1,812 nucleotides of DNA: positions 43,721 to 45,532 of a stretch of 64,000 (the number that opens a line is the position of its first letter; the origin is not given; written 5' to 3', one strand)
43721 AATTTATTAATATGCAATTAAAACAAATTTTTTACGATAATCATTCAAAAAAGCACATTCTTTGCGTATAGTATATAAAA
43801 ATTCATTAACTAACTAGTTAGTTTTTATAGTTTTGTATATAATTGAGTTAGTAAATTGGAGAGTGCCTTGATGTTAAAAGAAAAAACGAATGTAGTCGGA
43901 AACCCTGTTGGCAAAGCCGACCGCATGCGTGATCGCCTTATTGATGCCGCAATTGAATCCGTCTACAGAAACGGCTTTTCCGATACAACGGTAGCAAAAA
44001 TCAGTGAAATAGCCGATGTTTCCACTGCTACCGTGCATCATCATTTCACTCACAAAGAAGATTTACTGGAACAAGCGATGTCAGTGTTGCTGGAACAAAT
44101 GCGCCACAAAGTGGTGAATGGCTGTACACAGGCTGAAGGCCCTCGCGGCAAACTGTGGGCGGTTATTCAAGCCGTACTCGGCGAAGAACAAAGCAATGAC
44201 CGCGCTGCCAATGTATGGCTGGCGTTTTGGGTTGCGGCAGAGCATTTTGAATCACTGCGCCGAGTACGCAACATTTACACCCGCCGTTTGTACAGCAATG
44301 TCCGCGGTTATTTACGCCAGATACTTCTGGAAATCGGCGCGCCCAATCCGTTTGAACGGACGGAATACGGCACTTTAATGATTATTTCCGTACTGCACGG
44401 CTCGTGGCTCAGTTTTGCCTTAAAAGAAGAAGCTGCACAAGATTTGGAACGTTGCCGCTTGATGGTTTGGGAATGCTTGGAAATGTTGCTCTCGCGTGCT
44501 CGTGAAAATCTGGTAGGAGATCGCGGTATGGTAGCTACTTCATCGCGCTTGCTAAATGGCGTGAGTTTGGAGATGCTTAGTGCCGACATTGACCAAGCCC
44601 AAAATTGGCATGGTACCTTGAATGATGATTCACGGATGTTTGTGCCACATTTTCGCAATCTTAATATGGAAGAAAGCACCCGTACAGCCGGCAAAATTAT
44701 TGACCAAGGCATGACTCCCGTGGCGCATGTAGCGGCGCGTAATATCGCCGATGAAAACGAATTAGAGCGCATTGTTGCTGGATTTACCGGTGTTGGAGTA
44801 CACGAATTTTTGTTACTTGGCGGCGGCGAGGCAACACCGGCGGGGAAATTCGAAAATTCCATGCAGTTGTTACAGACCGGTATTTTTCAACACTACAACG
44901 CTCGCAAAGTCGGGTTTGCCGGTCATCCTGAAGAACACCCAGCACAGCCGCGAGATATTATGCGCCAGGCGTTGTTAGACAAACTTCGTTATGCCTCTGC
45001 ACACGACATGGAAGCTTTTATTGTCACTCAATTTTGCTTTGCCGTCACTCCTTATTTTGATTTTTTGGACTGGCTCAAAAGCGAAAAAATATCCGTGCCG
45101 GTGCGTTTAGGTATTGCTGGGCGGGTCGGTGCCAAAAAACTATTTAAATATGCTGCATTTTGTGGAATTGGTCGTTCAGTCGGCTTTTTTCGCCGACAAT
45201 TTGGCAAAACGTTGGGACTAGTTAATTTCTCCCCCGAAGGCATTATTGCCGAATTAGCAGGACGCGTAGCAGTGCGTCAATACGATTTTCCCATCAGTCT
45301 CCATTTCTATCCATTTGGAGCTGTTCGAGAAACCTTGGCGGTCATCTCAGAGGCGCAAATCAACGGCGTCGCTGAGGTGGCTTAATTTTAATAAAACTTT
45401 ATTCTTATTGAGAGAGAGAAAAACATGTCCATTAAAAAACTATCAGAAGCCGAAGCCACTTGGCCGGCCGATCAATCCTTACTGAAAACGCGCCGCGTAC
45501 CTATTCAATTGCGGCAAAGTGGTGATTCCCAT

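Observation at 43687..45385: In-frame fusion of a BetI-like TetR repressor to an MTHFR-fold domain, with a perfect palindromic operator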

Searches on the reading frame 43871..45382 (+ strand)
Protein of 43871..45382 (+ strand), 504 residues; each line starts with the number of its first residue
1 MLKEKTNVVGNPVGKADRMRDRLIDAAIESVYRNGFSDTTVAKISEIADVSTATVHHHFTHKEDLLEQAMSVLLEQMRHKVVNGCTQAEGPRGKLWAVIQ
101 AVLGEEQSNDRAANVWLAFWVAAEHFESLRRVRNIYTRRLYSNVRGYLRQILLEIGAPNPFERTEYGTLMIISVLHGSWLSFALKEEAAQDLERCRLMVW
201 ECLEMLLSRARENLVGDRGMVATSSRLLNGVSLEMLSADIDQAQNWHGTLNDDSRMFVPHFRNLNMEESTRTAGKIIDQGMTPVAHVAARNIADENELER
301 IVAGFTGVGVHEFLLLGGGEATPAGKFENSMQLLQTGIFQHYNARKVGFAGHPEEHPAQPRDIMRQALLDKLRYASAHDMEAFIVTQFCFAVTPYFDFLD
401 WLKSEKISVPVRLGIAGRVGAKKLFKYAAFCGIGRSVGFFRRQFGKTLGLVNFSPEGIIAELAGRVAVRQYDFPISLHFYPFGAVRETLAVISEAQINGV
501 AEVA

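Call 3: search_protein_families(library=pfam, proteins=[window:43871-45382:+], max_evalue=0.01)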
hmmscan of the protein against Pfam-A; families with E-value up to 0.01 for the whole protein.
window:43871-45382:+ (504 aa): 3 families
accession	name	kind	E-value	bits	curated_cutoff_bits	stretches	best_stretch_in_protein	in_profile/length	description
PF13977.11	TetR_C_6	-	5.2e-13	49.6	27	1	91-207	1-114/115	BetI-type transcriptional repressor, C-terminal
PF00440.29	TetR_N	-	3.2e-11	43.2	24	1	23-68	1-46/47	Bacterial regulatory proteins, tetR family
PF02219.23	MTHFR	-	0.00016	21.5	24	1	278-433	68-225/287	Methylenetetrahydrofolate reductase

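Call 4: search_protein_families(library=ncbifam, proteins=[window:43871-45382:+], max_evalue=0.01)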
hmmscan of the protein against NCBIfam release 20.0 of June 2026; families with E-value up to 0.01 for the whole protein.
window:43871-45382:+ (504 aa): 21 families
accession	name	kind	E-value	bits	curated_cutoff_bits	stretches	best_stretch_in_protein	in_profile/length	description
TIGR03384.1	betaine_BetI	equivalog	3e-40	137.9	201.3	1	18-206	8-188/189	choline-binding transcriptional repressor BetI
NF001978.0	PRK00767.1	equivalog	2e-38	132.2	118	1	20-210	11-194/197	transcriptional regulator BetI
TIGR00676.1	fadh2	equivalog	9.6e-11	41.5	293.7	1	267-424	44-203/275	methylenetetrahydrofolate reductase [NAD(P)H]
NF037937.1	septum_RefZ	equivalog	1.8e-10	41.1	180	1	20-109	1-92/195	forespore capture DNA-binding protein RefZ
NF011572.0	PRK14996.1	equivalog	6.1e-10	39.3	144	1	17-116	7-101/192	TetR family transcriptional regulator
NF041196.1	ScbR_bind_reg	equivalog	2e-09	37.9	150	1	16-105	4-92/191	ScbR family autoregulator-binding transcription factor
NF051852.1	efflux_TF_MtrR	exception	1.3e-08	34.8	280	1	16-135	8-128/205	multidrug efflux system transcriptional repressor MtrR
NF053878.1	FATransRegFadRBac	equivalog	3.2e-08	33.6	200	1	21-112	6-97/190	fatty acid metabolism transcriptional regulator FadR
NF007430.0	PRK09975.1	equivalog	5e-07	29.1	274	1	16-68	9-61/220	acrEF/envCD operon transcriptional regulator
NF053516.1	TranRepPrsAVib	equivalog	1.8e-06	27.9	300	1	18-81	6-69/208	TetR family transcriptional repressor PsrA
NF007949.0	PRK10668.1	equivalog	3e-06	26.9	271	1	15-72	8-65/216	multidrug efflux transporter transcriptional repressor AcrR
NF040929.1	quorum_TF_HapR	equivalog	4.7e-06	26.5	350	1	20-78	17-75/200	LuxR/HapR/OpaR family quorum-sensing transcriptional regulator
NF033703.1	transcr_KstR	equivalog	8.4e-05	22.2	280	1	19-109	8-98/185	cholesterol catabolism transcriptional regulator KstR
TIGR00677.1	fadh2_euk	equivalog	0.00018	21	310.05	1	325-433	110-214/281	methylenetetrahydrofolate reductase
TIGR03968.1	mycofact_TetR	equivalog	0.00019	21.1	224.9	1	19-81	10-72/190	mycofactocin system transcriptional regulator MftR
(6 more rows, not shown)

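Call 5: find_homologous_proteins(query=window:43871-45382:+, max_evalue=0.001)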
Query window:43871-45382:+ (504 aa): 75 proteins with E <= 0.001 among 8000 candidates.
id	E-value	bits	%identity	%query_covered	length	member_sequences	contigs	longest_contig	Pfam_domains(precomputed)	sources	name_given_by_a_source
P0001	0.0e+0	1143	100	100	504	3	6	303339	PF13977.12,PF00440.30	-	-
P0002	4.0e-247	839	73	97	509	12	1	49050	PF13977.12,PF02219.24,PF00440.30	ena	-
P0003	2.4e-237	807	71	96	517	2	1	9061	PF13977.12,PF00440.30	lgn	-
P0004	1.9e-232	791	69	98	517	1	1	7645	PF13977.12,PF00440.30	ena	-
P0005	7.5e-231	785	70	97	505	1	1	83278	PF13977.12,PF02219.24,PF00440.30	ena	-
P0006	3.7e-230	783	70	96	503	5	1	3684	PF13977.12,PF00440.30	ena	-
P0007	4.1e-230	783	68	98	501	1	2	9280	PF13977.12,PF00440.30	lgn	-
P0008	1.8e-229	781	68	99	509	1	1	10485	PF13977.12,PF00440.30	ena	-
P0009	2.9e-228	777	68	97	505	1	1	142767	PF13977.12,PF00440.30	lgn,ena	-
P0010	5.1e-228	776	69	96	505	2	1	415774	PF13977.12,PF02219.24,PF00440.30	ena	-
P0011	1.0e-227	775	69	96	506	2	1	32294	PF13977.12,PF02219.24,PF00440.30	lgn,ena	-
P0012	4.3e-227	773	69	97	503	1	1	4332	PF13977.12,PF02219.24,PF00440.30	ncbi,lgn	-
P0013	3.3e-225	767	66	98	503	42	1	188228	PF13977.12,PF02219.24,PF00440.30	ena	-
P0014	2.9e-223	760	67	97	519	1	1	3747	PF13977.12,PF02219.24,PF00440.30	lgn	-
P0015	4.5e-223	760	66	98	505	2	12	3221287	PF13977.12,PF02219.24,PF00440.30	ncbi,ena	-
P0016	5.0e-223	760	66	97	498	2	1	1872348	PF13977.12,PF02219.24,PF00440.30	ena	-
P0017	1.7e-219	748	66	97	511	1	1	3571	PF13977.12,PF02219.24,PF00440.30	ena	-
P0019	3.3e-193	661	60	94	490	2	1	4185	PF13977.12,PF02219.24,PF00440.30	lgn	-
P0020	7.1e-193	660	60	94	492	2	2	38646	PF13977.12,PF02219.24,PF00440.30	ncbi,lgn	ncbi:MAG: transcriptional regulator BetI [Gammaproteobacteria bacterium]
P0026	1.9e-184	632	57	95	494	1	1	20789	PF13977.12,PF02219.24,PF00440.30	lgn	-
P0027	1.4e-183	629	55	100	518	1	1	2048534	PF13977.12,PF02219.24,PF00440.30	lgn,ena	-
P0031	8.3e-178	610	56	96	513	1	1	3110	PF13977.12,PF02219.24,PF00440.30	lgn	-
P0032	1.2e-177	610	56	95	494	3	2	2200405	PF13977.12,PF02219.24,PF00440.30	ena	-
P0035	3.3e-176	605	54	96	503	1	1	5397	PF13977.12,PF02219.24,PF00440.30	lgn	-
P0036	4.3e-176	605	53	97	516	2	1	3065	PF13977.12,PF02219.24,PF00440.30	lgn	-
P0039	2.9e-175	602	55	94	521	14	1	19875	PF13977.12,PF02219.24,PF00440.30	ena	-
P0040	8.7e-175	600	55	96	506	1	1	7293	PF13977.12,PF02219.24,PF00440.30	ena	-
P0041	9.1e-174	597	56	94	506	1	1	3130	PF13977.12,PF02219.24,PF00440.30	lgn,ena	-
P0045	1.2e-169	583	52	96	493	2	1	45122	PF13977.12,PF02219.24,PF00440.30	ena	-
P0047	6.7e-169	581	53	95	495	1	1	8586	PF13977.12,PF02219.24,PF00440.30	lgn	-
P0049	2.5e-167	576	51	94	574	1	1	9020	PF13977.12,PF02219.24,PF00440.30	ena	-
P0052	3.2e-141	490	49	93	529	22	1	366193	PF13977.12,PF02219.24,PF00440.30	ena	-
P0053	1.1e-135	471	68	59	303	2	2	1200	PF02219.24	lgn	-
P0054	3.2e-129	450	65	59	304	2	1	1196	PF02219.24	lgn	-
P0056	2.3e-65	240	41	53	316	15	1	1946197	PF02219.24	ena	-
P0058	1.6e-38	151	34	53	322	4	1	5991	PF02219.24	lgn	-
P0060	1.2e-35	142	33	52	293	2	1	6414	PF02219.24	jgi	-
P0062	3.7e-35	140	32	53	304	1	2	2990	PF02219.24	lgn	-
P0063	8.9e-35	139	32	53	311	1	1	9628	-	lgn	-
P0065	5.8e-33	133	31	52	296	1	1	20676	PF02219.24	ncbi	-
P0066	4.3e-32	130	30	53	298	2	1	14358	PF02219.24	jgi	-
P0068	1.9e-31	128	32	55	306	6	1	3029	PF02219.24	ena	-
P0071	8.1e-26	109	29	53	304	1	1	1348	PF02219.24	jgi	jgi:methylenetetrahydrofolate reductase (NADPH)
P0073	3.1e-21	94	27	53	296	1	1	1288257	PF02219.24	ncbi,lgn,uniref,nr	ncbi:methylenetetrahydrofolate reductase [Bradyrhizobium sp.]|uniref:methylenetetrahydrofolate reduc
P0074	3.5e-13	68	25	41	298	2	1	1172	PF02219.24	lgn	-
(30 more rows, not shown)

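Call 7: find_related_loci(query=window:43871-45382:+, collection=genome_contigs, flank=8000)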
Query window:43871-45382:+ (504 aa) in genome_contigs; peptide patterns used: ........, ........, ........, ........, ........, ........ (x = any residue, [..] = any of these).
27 stretches matched a pattern; 5 encode a relative of the query (tblastn E <= 1e-3); 5 distinct loci.
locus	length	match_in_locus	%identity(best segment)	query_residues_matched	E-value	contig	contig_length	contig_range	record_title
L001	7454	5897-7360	73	15-502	0e+0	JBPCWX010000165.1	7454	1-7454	MAG: Gammaproteobacteria bacterium isolate MAG_seacave_3 S1Ck127_2571037, whole genome shotgun sequence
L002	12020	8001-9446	70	15-496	0e+0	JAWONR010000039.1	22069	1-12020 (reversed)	MAG: Candidatus Persebacter sydneyensis isolate Crel c29 Ga0304724_1039, whole genome shotgun sequence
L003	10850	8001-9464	68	15-502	0e+0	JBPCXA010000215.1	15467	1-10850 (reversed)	MAG: Gammaproteobacteria bacterium isolate MAG_seacave_91 S1Ck127_13164456, whole genome shotgun sequence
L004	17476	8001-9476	66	11-502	0e+0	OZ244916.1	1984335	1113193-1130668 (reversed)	MAG: Gammaproteobacteria bacterium isolate a14b544d-f177-46ce-88e9-51ceebe1943b genome assembly, chromosome: 1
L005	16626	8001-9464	70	15-502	0e+0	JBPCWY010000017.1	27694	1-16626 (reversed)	MAG: Gammaproteobacteria bacterium isolate MAG_seacave_22 S1Ck127_5633203, whole genome shotgun sequence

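Call 19: find_related_loci(query=A1, collection=genome_contigs, flank=8000)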
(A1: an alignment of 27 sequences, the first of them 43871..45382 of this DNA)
Query A1 (504 aa) in genome_contigs; peptide patterns used: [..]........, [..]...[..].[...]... (x = any residue, [..] = any of these).
395 stretches matched a pattern; 26 encode a relative of the query (tblastn E <= 1e-3); 26 distinct loci.
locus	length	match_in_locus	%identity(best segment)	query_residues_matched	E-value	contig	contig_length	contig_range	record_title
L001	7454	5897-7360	73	15-502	0e+0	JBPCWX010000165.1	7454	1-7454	MAG: Gammaproteobacteria bacterium isolate MAG_seacave_3 S1Ck127_2571037, whole genome shotgun sequence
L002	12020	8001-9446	70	15-496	0e+0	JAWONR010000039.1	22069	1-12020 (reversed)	MAG: Candidatus Persebacter sydneyensis isolate Crel c29 Ga0304724_1039, whole genome shotgun sequence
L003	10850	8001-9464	68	15-502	0e+0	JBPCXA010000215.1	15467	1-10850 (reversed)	MAG: Gammaproteobacteria bacterium isolate MAG_seacave_91 S1Ck127_13164456, whole genome shotgun sequence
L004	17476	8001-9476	66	11-502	0e+0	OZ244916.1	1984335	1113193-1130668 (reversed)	MAG: Gammaproteobacteria bacterium isolate a14b544d-f177-46ce-88e9-51ceebe1943b genome assembly, chromosome: 1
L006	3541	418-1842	60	20-495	0e+0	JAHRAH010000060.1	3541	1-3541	MAG: Gammaproteobacteria bacterium isolate MEX2-MAG1 k127_418450_3100, whole genome shotgun sequence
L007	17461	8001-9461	57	10-495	0e+0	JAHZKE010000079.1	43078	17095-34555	MAG: Proteobacteria bacterium isolate O_S4.2_bin.19 k141_715306, whole genome shotgun sequence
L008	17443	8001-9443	57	15-495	0e+0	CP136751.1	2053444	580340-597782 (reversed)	MAG: Candidatus Zeuxoniibacter abyssi isolate AB1(2) chromosome, complete genome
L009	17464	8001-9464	50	20-502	3e-177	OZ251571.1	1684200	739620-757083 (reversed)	MAG: Gammaproteobacteria bacterium isolate 6b697a3b-8b94-4661-a581-6f508c92be73 genome assembly, chromosome: 1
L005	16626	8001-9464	70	15-502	0e+0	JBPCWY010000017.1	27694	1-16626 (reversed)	MAG: Gammaproteobacteria bacterium isolate MAG_seacave_22 S1Ck127_5633203, whole genome shotgun sequence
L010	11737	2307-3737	60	20-495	0e+0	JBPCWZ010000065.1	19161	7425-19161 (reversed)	MAG: Gammaproteobacteria bacterium isolate MAG_seacave_24 S1Ck127_9365125, whole genome shotgun sequence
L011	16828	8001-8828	35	221-496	9e-41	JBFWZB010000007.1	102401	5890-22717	MAG: Hyphomonadaceae bacterium isolate CA_2019_TPBS_178 NODE_1728_length_102401_cov_19.021540_TPBS, whole genome shotgun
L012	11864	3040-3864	33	209-483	5e-39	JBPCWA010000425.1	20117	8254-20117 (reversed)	MAG: Hyphomicrobiaceae bacterium isolate MAG_seacave_33 S1Ck127_6654379, whole genome shotgun sequence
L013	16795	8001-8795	30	227-490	1e-37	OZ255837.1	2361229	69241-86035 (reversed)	MAG: Cardiobacteriaceae bacterium isolate cf3a167d-8d49-43ac-8349-44206e40accf genome assembly, chromosome: 1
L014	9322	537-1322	32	224-485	5e-37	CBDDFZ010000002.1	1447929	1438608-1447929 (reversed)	MAG: Alphaproteobacteria bacterium isolate b6aa2659-7d1d-45a1-9f22-567302c98a9b genome assembly, contig: contig_2, whole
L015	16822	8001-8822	33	217-488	6e-36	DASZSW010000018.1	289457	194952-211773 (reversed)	MAG TPA_asm: Bauldia sp. isolate SMAG_U6060 k141_184546, whole genome shotgun sequence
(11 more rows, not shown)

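Call 21: find_encoding_contigs(protein=P0027, flank=10000, max_places=2)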
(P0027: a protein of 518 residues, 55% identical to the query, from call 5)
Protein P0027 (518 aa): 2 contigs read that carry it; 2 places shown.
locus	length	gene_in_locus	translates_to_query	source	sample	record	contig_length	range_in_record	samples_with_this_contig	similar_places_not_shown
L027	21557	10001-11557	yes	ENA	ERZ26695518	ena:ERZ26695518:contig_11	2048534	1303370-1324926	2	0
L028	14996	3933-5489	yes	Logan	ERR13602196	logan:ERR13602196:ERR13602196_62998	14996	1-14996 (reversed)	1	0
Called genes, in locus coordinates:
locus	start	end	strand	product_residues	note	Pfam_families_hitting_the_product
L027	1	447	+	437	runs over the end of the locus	PF00072:Response_reg, PF14532:Sigma54_activ_2, PF02954:HTH_8 (faint)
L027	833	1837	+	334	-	PF02729:OTCace_N, PF00185:OTCace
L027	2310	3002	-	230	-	-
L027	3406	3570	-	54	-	-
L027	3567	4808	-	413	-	PF01555:N6_N4_Mtase, PF01844:HNH, PF14279:HNH_5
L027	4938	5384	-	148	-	-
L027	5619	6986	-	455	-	PF00044:Gp_dh_N (faint), PF00070:Pyr_redox (faint), PF01210:NAD_Gly3P_dh_N (faint), PF01262:AlaDh_PNT_C (faint), PF02254:TrkA_N, PF02080:TrkA_C (weak), PF02254:TrkA_N, PF02080:TrkA_C (weak), +7 more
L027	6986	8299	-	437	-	PF00171:Aldedh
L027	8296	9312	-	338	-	-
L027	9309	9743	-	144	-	-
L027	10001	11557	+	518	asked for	PF00440:TetR_N, PF13977:TetR_C_6, PF02219:MTHFR (weak)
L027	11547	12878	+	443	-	PF01571:GCV_T, PF08669:GCV_T_C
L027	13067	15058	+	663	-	PF17191:RecG_wedge (weak), PF04851:ResIII, PF00270:DEAD, PF00271:Helicase_C, PF22590:Cas3-like_C_2 (faint), PF19833:RecG_dom3_C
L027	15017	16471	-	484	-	PF02386:TrkH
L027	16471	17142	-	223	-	PF06026:Rib_5-P_isom_A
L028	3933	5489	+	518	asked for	PF00440:TetR_N, PF13977:TetR_C_6, PF02219:MTHFR (weak)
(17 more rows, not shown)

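Call 22: find_encoding_contigs(protein=P0032, flank=10000, max_places=2)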
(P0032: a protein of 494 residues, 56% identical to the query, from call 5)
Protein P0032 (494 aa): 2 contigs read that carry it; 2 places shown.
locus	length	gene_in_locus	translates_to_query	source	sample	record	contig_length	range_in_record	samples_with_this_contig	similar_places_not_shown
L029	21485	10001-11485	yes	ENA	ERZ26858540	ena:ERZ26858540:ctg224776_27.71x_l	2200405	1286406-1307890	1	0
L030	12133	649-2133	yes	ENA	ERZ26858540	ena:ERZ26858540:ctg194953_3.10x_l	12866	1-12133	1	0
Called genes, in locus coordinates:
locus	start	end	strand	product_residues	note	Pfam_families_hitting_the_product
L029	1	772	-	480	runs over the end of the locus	PF01134:GIDA (faint), PF01266:DAO (faint), PF03486:HI0933_like (faint), PF07992:Pyr_redox_2, PF13738:Pyr_redox_3, PF00070:Pyr_redox, PF02852:Pyr_redox_dim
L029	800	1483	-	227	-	PF09335:VTT_dom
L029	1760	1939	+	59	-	-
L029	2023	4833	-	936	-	PF12796:Ank_2, PF12796:Ank_2, PF13857:Ank_5, PF00023:Ank (weak), PF12796:Ank_2, PF00023:Ank (weak), PF13606:Ank_3 (weak), PF12796:Ank_2 (weak), +3 more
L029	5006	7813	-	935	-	PF00023:Ank (faint), PF12796:Ank_2 (weak), PF13606:Ank_3 (faint), PF13637:Ank_4 (faint), PF12796:Ank_2, PF13857:Ank_5, PF12796:Ank_2, PF13857:Ank_5 (weak), +1 more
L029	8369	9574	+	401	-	PF02746:MR_MLE_N, PF13378:MR_MLE_C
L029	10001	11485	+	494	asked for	PF00440:TetR_N, PF13977:TetR_C_6, PF02219:MTHFR (weak)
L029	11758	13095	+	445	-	PF01571:GCV_T, PF08669:GCV_T_C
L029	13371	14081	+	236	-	-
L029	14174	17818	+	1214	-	PF00082:Peptidase_S8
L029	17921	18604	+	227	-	PF13640:2OG-FeII_Oxy_3 (weak)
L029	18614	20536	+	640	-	-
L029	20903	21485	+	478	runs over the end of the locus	PF03951:Gln-synt_N, PF00120:Gln-synt_C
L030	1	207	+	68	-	?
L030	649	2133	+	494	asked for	PF00440:TetR_N, PF13977:TetR_C_6, PF02219:MTHFR (weak)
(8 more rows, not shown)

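Call 23: find_encoding_contigs(protein=P0052, flank=10000, max_places=2)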
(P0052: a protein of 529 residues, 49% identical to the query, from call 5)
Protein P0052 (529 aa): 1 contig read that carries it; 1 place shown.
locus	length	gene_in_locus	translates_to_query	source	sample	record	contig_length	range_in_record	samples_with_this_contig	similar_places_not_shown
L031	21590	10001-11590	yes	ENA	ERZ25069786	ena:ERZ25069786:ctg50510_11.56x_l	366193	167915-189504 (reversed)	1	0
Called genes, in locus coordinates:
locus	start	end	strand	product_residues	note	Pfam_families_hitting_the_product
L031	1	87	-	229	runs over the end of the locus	PF01914:MarC (faint), PF03741:TerC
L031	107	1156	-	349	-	PF00005:ABC_tran, PF13304:AAA_21 (faint), PF08402:TOBE_2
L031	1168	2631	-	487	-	PF07690:MFS_1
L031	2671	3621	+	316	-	-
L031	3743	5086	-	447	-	PF00696:AA_kinase, PF01842:ACT, PF22468:ACT_9, PF13840:ACT_7, PF22468:ACT_9, PF01842:ACT (weak)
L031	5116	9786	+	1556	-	PF00310:GATase_2, PF04898:Glu_syn_central, PF01645:Glu_synthase, PF01493:GXGXG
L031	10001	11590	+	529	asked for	PF00440:TetR_N, PF13977:TetR_C_6, PF02219:MTHFR (faint)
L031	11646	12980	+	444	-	PF01571:GCV_T, PF08669:GCV_T_C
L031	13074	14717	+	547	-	PF00732:GMC_oxred_N, PF01266:DAO (faint), PF05834:Lycopene_cycl (weak), PF05199:GMC_oxred_C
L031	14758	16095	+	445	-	PF02878:PGM_PMM_I, PF02879:PGM_PMM_II, PF02880:PGM_PMM_III, PF00408:PGM_PMM_IV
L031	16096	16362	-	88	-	PF00037:Fer4 (weak), PF12838:Fer4_7 (weak)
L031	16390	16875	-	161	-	PF01467:CTP_transf_like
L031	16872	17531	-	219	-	PF03602:Cons_hypoth95, PF05175:MTS (weak), PF13847:Methyltransf_31 (weak)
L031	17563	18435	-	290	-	PF13428:TPR_14 (faint), PF13525:YfiO (weak), PF13174:TPR_6 (faint)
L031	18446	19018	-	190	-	PF00691:OmpA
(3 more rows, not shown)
